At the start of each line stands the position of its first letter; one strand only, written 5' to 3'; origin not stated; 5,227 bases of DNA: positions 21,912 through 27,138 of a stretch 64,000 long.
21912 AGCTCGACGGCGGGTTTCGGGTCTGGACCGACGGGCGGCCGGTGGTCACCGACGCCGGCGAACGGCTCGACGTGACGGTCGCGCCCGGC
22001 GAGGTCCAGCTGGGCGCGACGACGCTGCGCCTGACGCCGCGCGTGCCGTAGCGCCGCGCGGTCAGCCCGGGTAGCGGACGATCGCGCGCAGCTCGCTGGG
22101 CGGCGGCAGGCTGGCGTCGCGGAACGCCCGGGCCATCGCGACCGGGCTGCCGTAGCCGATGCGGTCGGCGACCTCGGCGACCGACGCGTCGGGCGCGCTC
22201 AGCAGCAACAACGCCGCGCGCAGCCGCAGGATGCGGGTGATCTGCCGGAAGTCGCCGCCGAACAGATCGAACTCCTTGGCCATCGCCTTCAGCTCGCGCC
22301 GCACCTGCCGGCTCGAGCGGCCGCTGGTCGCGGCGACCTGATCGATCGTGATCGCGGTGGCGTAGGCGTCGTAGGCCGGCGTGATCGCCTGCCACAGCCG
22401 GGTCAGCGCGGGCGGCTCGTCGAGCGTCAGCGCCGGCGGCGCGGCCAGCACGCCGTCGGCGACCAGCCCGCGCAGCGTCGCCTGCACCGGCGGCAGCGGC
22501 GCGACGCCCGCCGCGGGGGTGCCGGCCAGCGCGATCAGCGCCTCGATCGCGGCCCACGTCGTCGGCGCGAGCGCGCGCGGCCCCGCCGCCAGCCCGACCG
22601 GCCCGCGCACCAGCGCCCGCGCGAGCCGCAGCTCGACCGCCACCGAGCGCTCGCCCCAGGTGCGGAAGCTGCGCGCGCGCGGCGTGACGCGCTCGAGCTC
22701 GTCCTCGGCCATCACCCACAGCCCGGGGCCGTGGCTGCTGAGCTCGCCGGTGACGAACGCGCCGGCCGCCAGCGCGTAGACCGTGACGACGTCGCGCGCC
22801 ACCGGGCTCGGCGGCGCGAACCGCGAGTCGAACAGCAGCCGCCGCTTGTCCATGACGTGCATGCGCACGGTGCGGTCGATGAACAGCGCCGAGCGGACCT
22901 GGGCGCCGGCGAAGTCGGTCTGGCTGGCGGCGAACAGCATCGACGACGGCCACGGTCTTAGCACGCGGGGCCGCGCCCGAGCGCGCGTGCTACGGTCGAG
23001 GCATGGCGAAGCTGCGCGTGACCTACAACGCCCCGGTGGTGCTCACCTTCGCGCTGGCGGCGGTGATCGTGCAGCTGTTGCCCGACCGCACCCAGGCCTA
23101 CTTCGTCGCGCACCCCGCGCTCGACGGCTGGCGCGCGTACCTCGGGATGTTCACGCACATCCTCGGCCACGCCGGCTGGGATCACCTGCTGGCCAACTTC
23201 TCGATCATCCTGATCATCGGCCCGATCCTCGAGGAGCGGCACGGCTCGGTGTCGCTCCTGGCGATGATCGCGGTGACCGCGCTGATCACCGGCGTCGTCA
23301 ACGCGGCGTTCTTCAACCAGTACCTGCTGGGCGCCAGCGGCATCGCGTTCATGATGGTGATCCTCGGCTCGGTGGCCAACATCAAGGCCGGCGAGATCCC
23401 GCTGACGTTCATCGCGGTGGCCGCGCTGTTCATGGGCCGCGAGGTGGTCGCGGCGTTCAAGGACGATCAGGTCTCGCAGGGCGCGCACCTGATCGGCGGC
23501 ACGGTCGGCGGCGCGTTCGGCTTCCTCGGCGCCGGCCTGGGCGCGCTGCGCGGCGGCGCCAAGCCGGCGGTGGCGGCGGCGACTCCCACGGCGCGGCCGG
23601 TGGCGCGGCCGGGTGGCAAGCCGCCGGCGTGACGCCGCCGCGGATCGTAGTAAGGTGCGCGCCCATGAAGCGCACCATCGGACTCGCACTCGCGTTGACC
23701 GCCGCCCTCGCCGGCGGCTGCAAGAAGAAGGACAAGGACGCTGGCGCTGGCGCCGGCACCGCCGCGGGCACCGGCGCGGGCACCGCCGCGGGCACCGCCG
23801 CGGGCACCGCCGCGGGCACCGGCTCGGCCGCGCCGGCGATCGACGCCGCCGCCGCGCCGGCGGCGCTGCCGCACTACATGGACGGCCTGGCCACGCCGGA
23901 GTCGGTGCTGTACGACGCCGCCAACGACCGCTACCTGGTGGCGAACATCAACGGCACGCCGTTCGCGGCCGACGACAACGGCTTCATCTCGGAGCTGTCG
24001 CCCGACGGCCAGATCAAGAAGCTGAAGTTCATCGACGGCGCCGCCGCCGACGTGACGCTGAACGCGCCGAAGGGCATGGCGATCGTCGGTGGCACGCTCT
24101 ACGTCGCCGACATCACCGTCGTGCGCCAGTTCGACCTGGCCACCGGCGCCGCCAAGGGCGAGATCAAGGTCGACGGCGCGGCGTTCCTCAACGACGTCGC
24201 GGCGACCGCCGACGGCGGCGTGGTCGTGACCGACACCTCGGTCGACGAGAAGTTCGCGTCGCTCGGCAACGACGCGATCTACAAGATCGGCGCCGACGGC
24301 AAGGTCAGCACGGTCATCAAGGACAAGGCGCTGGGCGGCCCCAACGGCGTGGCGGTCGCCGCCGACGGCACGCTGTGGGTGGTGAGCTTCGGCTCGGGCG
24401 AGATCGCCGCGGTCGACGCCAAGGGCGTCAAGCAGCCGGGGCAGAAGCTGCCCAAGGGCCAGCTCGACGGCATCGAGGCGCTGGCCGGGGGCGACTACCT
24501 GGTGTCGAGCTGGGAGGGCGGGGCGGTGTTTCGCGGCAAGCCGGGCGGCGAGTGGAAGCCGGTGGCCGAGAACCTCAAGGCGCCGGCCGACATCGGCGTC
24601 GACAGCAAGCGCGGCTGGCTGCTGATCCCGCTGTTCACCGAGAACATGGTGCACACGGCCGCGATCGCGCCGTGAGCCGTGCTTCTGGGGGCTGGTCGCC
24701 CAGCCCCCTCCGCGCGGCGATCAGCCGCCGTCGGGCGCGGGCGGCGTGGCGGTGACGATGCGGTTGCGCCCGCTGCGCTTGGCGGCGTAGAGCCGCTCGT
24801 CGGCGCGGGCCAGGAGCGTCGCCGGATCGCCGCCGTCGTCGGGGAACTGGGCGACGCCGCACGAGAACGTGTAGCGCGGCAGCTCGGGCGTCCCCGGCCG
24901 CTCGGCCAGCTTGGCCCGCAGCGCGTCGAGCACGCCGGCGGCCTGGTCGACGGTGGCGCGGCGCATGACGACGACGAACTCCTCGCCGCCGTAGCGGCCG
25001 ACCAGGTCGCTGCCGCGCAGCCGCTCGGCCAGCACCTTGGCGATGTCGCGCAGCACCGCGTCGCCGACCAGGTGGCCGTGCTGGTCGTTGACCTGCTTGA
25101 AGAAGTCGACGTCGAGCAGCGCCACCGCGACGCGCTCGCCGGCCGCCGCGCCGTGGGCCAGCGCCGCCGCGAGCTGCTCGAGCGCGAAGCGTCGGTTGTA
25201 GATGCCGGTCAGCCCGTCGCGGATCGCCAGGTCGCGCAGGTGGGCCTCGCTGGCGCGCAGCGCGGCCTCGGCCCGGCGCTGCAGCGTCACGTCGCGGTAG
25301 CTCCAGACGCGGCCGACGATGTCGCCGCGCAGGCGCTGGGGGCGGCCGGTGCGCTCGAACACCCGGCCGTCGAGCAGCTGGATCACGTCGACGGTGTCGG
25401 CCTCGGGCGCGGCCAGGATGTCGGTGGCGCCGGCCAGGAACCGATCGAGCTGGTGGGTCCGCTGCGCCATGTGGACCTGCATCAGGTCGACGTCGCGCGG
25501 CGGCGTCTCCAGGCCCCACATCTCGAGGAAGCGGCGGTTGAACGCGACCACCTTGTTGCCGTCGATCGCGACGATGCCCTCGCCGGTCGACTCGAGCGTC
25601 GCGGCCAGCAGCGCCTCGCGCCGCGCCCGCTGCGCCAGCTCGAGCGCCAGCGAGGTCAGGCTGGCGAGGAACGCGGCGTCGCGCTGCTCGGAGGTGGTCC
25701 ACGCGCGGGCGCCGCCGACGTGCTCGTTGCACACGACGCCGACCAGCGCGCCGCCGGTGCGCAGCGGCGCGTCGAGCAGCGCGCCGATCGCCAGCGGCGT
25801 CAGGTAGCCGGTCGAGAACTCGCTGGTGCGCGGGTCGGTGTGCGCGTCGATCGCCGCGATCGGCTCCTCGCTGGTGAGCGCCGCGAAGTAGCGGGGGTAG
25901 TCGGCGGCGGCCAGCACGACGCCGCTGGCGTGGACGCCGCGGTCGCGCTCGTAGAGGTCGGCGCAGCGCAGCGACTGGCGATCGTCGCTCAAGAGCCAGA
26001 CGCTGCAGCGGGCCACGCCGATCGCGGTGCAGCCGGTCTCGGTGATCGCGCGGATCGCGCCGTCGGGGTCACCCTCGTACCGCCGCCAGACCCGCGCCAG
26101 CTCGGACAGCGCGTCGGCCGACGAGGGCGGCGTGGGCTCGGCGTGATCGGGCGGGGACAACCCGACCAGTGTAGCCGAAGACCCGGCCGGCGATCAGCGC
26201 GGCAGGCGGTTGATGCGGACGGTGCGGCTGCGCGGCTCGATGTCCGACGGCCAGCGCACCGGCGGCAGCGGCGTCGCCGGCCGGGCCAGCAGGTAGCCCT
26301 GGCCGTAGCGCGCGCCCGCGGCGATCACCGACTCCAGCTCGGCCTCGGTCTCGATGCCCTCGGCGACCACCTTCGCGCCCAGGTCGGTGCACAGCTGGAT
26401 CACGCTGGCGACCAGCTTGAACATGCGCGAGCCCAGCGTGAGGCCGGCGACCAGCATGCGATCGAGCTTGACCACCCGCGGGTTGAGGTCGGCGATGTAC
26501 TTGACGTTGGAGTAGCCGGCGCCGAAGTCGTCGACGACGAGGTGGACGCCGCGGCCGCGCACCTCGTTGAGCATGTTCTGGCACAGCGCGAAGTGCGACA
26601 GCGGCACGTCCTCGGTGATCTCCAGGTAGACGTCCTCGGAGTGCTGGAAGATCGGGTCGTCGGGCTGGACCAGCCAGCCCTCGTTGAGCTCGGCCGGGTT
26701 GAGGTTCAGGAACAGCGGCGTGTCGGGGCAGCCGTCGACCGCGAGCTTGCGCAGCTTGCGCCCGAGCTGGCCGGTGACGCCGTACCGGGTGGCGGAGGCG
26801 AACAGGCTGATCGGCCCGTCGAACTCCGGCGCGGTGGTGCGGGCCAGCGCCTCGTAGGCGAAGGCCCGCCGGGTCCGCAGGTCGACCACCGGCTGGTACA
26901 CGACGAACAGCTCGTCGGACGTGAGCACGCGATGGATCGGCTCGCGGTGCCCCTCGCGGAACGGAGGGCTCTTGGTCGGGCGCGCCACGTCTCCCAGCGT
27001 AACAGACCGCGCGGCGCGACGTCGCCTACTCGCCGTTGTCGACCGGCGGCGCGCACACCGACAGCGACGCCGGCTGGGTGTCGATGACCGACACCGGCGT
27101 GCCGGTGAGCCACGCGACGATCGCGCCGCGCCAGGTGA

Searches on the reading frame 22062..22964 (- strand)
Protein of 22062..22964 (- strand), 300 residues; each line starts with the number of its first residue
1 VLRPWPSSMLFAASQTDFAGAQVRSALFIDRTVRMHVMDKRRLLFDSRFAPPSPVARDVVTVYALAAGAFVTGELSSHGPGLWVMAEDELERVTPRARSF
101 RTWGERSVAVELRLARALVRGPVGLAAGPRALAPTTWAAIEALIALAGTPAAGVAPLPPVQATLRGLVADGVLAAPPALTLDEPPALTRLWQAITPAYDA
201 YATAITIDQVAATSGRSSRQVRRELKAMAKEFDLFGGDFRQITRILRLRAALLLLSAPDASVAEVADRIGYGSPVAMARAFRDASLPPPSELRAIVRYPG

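Call 19: search_protein_families(library=pfam, proteins=[window:22062-22964:-], max_evalue=0.001)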
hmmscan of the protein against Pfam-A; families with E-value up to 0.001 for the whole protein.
window:22062-22964:- (300 aa): 2 families
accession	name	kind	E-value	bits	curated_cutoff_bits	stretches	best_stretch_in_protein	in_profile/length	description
PF12833.13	HTH_18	-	2.3e-09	37.9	33.6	1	234-294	19-79/80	Helix-turn-helix domain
PF13384.12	HTH_23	-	0.00012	22.2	24.6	0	201-227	14-40/50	Homeodomain-like domain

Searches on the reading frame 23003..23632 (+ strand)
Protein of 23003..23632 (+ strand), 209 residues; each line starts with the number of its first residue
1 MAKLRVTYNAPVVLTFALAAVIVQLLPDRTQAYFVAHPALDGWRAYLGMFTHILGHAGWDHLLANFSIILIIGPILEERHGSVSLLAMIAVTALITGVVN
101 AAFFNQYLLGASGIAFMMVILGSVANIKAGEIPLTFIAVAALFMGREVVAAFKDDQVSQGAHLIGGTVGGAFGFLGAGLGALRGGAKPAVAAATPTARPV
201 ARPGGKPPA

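Call 19: search_protein_families(library=pfam, proteins=[window:23003-23632:+], max_evalue=0.001)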
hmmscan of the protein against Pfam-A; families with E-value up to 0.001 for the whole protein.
window:23003-23632:+ (209 aa): 1 family
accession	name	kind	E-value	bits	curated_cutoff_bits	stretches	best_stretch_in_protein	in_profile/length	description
PF01694.28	Rhomboid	-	4.7e-16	59.7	22.6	1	47-175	5-139/143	Rhomboid domain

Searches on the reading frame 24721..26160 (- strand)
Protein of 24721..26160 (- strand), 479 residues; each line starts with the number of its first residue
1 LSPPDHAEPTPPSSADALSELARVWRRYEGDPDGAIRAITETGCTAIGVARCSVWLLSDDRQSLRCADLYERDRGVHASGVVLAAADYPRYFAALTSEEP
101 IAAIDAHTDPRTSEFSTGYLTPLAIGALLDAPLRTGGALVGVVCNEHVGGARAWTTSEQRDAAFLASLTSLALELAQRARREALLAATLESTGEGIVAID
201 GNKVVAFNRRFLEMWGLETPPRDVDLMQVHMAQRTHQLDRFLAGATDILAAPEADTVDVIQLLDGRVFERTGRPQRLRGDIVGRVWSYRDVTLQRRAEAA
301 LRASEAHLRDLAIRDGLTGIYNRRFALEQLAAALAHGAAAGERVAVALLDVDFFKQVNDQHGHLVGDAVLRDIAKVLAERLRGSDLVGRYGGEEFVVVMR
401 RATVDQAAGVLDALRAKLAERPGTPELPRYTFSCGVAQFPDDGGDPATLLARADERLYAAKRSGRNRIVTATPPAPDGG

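Call 19: search_protein_families(library=pfam, proteins=[window:24721-26160:-], max_evalue=0.001)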
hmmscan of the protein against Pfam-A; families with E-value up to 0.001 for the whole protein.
window:24721-26160:- (479 aa): 3 families
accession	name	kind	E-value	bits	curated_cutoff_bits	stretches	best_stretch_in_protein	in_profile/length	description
PF00990.26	GGDEF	-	3.9e-42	144.2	23.8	1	312-467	1-161/161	Diguanylate cyclase, GGDEF domain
PF01590.32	GAF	-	1.7e-11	45.2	22.4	1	31-173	1-133/133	GAF domain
PF13188.13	PAS_8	-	7.5e-06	26.1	21.8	1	184-229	2-49/65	PAS domain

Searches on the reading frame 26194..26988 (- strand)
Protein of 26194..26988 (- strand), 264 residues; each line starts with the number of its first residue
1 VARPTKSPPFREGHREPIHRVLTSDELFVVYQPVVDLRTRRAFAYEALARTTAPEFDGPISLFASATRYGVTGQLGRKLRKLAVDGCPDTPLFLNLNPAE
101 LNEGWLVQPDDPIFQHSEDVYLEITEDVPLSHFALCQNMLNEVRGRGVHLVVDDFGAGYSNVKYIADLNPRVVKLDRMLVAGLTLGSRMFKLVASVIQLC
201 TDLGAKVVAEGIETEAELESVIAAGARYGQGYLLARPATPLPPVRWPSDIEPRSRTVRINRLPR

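Call 19: search_protein_families(library=pfam, proteins=[window:26194-26988:-], max_evalue=0.001)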
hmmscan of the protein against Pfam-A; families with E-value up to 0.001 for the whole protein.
window:26194-26988:- (264 aa): 1 family
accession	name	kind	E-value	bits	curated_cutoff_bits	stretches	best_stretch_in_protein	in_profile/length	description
PF00563.25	EAL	-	1.6e-45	155.8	31.3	1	20-237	6-236/236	EAL domain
